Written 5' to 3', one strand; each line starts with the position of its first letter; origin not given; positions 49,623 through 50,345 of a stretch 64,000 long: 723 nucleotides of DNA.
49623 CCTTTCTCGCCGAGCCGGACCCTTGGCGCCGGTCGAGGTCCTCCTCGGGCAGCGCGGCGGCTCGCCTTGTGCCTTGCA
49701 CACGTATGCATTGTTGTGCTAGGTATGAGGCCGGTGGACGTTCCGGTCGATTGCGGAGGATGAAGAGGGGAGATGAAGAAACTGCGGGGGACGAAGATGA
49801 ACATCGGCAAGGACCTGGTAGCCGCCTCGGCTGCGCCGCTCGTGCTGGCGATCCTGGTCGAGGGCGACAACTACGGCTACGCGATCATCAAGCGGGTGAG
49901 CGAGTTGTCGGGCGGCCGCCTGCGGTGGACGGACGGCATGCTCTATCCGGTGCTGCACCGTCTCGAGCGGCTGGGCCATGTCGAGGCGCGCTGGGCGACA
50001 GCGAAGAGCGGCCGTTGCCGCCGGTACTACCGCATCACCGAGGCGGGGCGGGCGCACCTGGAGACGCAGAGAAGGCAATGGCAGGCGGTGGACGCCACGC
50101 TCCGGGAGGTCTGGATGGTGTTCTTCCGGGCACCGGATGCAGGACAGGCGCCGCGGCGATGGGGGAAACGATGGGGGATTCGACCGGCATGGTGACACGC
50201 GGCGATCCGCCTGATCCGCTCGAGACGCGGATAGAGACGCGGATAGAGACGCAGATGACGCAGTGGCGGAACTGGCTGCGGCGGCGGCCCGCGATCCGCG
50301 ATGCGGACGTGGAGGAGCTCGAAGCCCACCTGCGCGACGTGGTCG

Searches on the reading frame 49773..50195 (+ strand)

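Call 11: search_protein_families(library=pfam, proteins=[window:49773-50195:+], max_evalue=0.001)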
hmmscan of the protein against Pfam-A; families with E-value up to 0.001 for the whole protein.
window:49773-50195:+ (140 aa): 3 families
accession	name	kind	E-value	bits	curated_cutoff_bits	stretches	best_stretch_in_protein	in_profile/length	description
PF03551.20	PadR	-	3.5e-23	81.8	27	1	24-97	1-74/75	Transcriptional regulator PadR-like family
PF13410.11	GST_C_2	-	0.00038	20.9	24.9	0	45-87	28-68/69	Glutathione S-transferase, C-terminal domain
PF13601.12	HTH_34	-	0.00053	20.5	27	0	49-97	23-70/80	Winged helix DNA-binding domain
